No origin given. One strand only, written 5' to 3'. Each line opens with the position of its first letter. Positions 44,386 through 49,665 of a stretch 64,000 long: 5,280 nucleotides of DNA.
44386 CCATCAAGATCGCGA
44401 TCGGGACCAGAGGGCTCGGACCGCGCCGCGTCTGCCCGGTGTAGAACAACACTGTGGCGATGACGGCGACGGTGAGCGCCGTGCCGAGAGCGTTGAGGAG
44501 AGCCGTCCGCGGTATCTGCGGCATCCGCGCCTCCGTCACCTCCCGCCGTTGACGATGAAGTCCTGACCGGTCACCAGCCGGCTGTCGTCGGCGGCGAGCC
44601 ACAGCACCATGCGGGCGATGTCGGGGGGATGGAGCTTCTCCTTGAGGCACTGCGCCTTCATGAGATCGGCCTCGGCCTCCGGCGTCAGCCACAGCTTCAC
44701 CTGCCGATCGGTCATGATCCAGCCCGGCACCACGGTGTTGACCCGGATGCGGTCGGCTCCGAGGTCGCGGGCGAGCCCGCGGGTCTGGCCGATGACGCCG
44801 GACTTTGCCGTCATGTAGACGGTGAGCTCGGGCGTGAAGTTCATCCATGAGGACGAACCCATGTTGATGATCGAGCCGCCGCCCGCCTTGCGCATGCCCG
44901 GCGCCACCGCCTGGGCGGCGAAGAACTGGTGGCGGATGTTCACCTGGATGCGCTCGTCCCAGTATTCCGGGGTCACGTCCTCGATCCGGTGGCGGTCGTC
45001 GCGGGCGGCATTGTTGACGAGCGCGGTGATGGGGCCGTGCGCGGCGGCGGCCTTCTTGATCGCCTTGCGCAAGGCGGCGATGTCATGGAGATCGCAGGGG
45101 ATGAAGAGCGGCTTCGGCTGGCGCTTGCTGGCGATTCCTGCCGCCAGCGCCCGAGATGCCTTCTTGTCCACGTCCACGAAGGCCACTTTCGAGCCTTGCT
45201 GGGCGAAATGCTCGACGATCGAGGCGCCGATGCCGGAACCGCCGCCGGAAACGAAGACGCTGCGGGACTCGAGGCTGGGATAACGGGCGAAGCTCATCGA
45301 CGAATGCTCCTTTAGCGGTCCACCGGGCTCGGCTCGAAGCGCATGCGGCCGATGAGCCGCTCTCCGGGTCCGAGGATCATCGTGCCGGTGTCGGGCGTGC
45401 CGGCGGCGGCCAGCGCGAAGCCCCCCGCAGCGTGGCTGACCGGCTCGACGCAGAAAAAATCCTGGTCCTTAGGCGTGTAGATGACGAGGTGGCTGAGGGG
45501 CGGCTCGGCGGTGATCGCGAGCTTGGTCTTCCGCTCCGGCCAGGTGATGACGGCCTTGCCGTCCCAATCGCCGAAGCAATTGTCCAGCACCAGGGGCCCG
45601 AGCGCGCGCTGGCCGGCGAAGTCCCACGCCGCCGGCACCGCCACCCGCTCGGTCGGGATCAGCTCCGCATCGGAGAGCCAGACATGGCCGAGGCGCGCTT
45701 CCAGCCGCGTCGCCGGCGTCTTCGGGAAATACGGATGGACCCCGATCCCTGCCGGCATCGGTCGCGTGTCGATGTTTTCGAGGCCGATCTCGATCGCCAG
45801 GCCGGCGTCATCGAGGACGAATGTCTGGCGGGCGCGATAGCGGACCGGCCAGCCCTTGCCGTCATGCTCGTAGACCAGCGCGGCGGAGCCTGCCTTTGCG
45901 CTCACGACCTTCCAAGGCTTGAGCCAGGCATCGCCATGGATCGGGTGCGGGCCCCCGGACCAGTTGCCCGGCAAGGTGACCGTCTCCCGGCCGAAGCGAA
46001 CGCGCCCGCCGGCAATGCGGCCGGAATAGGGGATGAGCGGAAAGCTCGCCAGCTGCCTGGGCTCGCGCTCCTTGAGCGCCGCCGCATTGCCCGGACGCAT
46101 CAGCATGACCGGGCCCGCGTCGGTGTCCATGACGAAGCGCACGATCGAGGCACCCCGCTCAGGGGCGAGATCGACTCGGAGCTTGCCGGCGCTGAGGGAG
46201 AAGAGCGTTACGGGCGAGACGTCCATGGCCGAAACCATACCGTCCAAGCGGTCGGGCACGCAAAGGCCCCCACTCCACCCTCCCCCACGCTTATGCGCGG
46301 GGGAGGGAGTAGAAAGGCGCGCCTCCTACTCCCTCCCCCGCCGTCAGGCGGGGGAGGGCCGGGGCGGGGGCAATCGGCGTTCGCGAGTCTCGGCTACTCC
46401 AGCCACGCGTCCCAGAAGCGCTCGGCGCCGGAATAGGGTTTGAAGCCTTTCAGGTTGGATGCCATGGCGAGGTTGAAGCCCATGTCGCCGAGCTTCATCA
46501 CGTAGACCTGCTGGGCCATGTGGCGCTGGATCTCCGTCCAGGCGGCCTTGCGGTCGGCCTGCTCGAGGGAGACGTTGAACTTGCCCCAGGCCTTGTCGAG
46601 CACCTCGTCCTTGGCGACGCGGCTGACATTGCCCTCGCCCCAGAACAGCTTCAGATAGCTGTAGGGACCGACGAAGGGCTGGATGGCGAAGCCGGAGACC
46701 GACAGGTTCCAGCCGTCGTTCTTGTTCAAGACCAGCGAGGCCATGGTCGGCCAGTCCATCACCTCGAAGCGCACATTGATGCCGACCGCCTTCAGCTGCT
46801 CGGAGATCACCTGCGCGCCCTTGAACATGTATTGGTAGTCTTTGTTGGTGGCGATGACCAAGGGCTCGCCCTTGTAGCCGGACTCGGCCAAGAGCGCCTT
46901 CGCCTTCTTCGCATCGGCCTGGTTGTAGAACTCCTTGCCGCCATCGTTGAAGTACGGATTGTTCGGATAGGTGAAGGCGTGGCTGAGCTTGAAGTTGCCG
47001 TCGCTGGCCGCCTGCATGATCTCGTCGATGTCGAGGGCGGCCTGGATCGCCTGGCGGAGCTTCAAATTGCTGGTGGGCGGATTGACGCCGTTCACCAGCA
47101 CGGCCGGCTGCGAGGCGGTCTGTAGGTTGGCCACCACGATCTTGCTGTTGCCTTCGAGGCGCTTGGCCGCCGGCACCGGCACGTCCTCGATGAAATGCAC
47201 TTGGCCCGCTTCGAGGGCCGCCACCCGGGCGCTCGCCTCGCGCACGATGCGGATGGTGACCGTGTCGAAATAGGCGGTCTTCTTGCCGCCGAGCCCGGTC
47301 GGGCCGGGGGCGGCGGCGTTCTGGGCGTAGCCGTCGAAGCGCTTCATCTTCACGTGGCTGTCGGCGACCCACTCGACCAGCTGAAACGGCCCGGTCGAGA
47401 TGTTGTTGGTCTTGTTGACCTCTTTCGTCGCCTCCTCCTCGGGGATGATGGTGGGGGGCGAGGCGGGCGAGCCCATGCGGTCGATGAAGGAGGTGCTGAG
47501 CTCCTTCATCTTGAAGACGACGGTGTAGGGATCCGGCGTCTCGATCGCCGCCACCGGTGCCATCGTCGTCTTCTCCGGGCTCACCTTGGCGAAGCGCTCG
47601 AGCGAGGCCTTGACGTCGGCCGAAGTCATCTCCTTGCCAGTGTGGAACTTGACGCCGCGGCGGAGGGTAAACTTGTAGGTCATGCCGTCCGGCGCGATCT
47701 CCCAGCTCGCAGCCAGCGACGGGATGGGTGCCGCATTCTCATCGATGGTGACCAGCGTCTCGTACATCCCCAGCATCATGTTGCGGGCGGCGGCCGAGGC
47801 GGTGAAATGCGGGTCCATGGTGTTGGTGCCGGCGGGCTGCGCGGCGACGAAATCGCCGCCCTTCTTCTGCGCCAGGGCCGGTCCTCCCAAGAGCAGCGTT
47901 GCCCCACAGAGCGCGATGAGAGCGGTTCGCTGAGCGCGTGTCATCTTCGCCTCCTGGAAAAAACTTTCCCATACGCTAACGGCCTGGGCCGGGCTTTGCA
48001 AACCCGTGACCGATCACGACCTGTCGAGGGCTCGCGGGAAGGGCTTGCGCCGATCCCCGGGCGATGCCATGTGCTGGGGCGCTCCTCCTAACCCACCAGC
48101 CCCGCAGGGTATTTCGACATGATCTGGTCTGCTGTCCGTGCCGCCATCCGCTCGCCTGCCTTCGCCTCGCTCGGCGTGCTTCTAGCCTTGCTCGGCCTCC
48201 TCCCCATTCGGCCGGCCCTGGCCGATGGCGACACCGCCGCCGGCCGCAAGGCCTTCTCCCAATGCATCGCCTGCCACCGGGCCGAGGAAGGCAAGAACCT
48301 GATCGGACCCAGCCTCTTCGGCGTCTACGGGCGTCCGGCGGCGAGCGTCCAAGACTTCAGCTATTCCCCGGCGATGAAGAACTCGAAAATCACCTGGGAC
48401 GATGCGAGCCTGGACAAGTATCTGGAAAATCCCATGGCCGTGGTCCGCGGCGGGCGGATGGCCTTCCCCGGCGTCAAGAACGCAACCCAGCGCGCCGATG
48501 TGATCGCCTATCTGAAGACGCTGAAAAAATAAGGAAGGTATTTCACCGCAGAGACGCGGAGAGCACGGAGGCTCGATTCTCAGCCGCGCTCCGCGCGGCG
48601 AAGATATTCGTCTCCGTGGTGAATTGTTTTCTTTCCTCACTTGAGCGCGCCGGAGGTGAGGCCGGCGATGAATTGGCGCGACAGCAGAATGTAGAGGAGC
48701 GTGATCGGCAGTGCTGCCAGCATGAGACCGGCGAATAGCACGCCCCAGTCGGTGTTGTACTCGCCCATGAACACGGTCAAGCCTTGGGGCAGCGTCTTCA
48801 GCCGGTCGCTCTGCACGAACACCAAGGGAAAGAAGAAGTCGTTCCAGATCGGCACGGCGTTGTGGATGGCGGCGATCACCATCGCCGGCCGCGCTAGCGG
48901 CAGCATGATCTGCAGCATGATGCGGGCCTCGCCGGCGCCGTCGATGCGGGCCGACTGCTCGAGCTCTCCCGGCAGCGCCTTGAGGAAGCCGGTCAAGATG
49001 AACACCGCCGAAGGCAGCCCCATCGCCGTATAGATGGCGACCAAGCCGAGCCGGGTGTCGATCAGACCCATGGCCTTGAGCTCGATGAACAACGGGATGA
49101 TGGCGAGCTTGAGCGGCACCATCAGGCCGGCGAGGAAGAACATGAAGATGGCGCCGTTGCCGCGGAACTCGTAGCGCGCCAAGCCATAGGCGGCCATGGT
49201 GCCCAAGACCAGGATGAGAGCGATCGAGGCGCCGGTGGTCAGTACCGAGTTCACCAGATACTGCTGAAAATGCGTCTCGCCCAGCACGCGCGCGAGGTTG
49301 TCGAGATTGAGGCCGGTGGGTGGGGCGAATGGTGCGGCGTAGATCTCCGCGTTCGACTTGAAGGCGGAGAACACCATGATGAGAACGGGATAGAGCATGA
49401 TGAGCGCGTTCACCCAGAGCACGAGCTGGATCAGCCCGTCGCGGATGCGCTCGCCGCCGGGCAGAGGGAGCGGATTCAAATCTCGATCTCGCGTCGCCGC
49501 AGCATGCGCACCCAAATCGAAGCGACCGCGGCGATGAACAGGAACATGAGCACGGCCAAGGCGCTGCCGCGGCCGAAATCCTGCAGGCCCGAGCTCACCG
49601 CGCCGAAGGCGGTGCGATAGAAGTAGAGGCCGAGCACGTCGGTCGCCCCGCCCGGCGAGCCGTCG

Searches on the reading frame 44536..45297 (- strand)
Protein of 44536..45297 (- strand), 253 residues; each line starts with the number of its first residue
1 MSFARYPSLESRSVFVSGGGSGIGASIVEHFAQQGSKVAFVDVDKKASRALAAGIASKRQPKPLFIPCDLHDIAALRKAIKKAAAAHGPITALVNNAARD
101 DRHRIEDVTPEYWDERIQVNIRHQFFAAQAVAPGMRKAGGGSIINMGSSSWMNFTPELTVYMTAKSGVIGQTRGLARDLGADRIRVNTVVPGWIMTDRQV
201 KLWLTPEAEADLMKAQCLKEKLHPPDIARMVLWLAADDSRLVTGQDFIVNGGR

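Call 64: search_protein_families(library=pfam, proteins=[window:44536-45297:-], max_evalue=0.00001)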
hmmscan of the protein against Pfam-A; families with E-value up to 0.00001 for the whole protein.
window:44536-45297:- (253 aa): 4 families
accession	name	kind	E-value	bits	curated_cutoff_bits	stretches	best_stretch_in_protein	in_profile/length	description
PF13561.12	adh_short_C2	-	1.4e-53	182.3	27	1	21-252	6-234/236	Enoyl-(Acyl carrier protein) reductase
PF00106.31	adh_short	-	2.2e-42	145.2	26.6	1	14-202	3-190/195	short chain dehydrogenase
PF08659.16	KR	-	7.5e-07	29.7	22.6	1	14-118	3-110/180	KR domain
PF23441.1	SDR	-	2.5e-06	27.5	27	1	13-221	9-217/258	SDR-like rossmann domain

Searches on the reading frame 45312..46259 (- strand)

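Call 64: search_protein_families(library=pfam, proteins=[window:45312-46259:-], max_evalue=0.00001)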
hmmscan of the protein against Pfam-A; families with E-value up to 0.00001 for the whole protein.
window:45312-46259:- (315 aa): 1 family
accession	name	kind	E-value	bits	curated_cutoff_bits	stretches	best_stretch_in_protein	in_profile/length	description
PF01263.26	Aldose_epim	-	2e-39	136.2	27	1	20-308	3-298/299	Aldose 1-epimerase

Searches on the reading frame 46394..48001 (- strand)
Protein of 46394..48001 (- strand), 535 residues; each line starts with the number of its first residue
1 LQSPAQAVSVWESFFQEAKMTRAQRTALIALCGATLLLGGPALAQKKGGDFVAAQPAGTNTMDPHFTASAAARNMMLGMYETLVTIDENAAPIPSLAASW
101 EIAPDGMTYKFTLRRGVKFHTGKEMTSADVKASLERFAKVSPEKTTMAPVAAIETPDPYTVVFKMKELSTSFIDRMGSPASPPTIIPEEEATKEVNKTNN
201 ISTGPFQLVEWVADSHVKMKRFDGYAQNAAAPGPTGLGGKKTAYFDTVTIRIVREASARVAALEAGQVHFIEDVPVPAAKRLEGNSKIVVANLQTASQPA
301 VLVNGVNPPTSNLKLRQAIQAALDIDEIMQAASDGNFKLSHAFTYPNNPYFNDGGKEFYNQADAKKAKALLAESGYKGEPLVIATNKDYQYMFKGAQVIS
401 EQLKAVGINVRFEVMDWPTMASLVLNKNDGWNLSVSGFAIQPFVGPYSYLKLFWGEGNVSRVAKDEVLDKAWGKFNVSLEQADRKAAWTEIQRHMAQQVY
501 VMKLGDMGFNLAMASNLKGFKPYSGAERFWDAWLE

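Call 67: search_protein_families(library=pfam, proteins=[window:46394-48001:-], max_evalue=0.00001)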
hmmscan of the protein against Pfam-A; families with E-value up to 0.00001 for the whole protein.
window:46394-48001:- (535 aa): 1 family
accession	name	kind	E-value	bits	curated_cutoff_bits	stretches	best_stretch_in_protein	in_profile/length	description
PF00496.27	SBP_bac_5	-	7.1e-78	262.7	32.4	1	92-459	2-366/368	Bacterial extracellular solute-binding proteins, family 5 Middle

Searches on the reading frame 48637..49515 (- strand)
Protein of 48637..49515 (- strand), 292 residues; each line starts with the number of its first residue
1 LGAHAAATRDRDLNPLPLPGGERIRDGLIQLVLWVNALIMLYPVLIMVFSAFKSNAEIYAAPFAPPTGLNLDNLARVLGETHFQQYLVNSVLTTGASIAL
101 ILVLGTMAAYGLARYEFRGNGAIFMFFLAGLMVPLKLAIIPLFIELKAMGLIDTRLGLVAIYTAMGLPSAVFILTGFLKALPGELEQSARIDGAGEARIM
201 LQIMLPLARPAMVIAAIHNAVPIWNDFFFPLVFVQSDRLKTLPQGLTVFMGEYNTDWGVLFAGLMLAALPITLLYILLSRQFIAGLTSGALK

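Call 67: search_protein_families(library=pfam, proteins=[window:48637-49515:-], max_evalue=0.00001)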
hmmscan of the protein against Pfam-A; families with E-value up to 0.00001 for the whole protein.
window:48637-49515:- (292 aa): 1 family
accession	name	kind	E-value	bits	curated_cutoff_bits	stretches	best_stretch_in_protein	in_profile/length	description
PF00528.27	BPD_transp_1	-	1.3e-13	51.6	26.4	1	102-277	2-174/184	Binding-protein-dependent transport system inner membrane component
